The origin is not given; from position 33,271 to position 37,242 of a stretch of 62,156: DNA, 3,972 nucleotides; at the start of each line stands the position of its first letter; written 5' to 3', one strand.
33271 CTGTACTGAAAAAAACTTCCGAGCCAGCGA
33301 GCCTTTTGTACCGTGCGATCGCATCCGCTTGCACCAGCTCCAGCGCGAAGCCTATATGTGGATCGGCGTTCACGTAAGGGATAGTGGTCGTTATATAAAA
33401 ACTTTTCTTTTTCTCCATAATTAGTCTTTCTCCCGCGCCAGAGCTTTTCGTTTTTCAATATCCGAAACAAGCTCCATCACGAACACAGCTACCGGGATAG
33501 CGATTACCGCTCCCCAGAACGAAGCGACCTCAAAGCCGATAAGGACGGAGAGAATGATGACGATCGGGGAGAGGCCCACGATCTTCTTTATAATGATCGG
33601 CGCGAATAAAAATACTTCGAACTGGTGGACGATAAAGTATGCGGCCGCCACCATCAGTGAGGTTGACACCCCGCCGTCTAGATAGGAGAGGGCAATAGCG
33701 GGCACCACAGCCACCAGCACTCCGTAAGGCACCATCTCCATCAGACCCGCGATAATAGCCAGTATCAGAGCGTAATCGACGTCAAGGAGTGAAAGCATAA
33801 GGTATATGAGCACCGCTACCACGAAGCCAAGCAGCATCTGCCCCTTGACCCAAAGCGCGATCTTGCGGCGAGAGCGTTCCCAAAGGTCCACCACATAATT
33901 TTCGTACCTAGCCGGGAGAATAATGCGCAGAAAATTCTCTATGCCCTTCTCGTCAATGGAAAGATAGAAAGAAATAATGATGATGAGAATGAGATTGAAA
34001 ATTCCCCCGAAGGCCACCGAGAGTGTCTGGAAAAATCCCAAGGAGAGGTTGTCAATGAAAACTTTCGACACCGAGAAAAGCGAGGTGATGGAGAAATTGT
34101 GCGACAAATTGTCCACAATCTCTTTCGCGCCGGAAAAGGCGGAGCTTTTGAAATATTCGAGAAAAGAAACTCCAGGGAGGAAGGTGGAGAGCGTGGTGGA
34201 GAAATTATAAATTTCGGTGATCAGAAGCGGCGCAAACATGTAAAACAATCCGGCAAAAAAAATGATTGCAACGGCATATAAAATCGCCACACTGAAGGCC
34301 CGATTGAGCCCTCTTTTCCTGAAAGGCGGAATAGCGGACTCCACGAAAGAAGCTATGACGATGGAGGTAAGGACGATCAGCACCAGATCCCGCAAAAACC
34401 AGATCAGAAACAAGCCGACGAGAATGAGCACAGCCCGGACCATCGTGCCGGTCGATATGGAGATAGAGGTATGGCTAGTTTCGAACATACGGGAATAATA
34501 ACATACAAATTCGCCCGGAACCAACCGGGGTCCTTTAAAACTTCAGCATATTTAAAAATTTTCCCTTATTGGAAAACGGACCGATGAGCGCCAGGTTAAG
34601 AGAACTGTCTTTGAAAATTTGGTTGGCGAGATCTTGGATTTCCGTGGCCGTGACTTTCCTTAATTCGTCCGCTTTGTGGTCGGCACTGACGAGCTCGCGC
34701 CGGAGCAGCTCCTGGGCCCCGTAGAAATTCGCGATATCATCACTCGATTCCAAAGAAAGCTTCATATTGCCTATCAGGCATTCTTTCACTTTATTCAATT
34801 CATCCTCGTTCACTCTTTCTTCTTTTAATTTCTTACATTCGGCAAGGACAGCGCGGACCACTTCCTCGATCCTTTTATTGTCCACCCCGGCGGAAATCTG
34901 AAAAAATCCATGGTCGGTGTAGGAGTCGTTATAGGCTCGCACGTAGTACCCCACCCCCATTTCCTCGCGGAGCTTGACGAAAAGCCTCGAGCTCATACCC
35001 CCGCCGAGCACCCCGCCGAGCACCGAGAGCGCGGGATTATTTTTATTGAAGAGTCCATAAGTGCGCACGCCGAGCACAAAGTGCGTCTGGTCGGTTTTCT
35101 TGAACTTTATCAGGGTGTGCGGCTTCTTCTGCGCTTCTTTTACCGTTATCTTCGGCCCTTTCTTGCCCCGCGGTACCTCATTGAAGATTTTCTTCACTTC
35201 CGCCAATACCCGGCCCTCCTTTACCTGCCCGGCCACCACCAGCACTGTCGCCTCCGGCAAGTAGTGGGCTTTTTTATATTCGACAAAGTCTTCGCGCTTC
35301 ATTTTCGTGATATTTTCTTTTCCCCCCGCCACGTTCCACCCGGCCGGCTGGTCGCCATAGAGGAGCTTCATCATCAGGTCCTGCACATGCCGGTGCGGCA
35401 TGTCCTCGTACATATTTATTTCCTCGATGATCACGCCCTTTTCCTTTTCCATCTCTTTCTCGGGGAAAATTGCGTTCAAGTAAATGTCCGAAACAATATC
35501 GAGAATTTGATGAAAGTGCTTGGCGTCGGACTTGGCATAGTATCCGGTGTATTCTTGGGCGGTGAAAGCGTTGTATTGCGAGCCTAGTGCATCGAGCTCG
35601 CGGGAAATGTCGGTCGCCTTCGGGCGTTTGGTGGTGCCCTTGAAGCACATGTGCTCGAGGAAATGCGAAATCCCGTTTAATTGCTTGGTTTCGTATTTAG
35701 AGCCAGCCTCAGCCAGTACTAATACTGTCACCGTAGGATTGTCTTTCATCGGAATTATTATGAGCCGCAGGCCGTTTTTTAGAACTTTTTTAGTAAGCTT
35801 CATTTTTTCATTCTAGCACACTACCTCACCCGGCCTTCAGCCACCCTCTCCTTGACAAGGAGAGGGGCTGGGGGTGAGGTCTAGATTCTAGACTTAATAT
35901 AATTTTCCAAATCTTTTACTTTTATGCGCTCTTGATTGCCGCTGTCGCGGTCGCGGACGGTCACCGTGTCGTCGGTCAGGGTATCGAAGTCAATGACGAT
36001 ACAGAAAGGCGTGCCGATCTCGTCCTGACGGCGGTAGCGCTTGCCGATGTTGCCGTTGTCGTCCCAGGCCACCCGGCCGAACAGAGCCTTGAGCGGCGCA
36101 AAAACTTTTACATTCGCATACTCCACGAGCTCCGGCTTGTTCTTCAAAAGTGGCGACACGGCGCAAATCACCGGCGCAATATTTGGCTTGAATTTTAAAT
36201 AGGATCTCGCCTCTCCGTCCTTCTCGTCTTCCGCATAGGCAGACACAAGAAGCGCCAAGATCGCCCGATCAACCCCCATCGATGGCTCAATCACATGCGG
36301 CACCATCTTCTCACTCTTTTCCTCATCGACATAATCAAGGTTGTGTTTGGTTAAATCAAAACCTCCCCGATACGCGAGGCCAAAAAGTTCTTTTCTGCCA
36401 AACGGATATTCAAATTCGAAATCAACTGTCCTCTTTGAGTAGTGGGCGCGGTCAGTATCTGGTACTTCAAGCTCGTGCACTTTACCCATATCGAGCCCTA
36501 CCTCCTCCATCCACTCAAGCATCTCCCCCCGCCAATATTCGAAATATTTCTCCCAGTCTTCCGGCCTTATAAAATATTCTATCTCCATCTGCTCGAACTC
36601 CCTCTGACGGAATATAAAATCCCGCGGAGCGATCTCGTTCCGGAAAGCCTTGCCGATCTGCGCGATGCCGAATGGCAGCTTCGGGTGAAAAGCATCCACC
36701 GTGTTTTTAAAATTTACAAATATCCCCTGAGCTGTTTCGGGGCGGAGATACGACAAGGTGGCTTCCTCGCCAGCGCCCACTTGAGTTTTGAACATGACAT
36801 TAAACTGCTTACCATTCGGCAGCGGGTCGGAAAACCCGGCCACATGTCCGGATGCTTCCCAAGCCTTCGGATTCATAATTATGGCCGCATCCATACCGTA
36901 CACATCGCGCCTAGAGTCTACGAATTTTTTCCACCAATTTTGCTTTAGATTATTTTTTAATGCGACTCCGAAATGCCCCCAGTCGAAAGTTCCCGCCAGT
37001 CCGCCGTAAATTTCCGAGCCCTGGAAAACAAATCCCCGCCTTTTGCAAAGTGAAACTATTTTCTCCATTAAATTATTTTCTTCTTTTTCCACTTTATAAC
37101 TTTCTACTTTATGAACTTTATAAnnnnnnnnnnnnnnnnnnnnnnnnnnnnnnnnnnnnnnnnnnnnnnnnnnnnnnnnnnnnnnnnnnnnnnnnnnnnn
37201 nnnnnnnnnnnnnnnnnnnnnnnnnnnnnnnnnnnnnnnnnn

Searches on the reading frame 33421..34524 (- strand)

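Call 69: search_protein_families(library=pfam, proteins=[window:33421-34524:-], max_evalue=0.00001)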
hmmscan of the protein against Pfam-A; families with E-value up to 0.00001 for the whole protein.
window:33421-34524:- (367 aa): 1 family
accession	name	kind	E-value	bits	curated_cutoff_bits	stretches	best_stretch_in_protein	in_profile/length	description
PF01594.21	AI-2E_transport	-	5.2e-43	147.9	34.3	1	32-355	6-325/327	AI-2E family transporter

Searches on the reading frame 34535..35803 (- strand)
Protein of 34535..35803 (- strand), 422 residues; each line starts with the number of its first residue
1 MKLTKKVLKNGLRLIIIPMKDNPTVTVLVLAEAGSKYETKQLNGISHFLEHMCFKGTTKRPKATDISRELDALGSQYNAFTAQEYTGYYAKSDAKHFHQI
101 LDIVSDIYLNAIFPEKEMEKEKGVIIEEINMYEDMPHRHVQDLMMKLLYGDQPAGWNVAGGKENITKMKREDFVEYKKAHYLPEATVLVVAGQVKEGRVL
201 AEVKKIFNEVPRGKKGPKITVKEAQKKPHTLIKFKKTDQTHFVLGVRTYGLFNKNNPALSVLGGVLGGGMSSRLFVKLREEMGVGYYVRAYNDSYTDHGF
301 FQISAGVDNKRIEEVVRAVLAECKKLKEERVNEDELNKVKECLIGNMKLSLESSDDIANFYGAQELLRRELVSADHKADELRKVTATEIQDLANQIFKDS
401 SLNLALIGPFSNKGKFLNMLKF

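Call 69: search_protein_families(library=pfam, proteins=[window:34535-35803:-], max_evalue=0.00001)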
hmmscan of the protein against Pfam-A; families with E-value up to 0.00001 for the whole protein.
window:34535-35803:- (422 aa): 2 families
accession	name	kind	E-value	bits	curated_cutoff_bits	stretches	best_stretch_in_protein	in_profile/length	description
PF05193.26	Peptidase_M16_C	-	3.5e-39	135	23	1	168-341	2-179/181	Peptidase M16 inactive domain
PF00675.25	Peptidase_M16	-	2.7e-36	125.2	22.3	1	21-157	9-144/149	Insulinase (Peptidase family M16)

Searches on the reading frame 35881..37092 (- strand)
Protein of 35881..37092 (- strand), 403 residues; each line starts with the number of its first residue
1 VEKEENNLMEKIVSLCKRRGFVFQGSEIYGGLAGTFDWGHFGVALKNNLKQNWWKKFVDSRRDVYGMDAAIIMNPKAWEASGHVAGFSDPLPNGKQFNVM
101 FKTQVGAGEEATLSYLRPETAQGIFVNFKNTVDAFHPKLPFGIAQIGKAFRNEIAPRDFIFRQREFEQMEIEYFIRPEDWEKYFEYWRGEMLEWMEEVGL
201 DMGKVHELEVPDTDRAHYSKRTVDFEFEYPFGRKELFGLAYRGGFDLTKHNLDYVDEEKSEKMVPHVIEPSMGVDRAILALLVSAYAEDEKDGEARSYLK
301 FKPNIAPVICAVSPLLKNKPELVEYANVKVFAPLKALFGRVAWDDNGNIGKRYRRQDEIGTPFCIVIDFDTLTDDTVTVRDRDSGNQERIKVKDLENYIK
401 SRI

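Call 69: search_protein_families(library=pfam, proteins=[window:35881-37092:-], max_evalue=0.00001)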
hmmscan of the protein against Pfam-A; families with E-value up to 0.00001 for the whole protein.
window:35881-37092:- (403 aa): 2 families
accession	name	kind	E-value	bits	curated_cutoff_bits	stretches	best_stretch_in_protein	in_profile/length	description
PF03129.25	HGTP_anticodon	-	1.6e-19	70.3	21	1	310-401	2-93/94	Anticodon binding domain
PF00587.30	tRNA-synt_2b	-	2.6e-15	57.4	29.3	1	114-282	11-176/179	tRNA synthetase class II core domain (G, H, P, S and T)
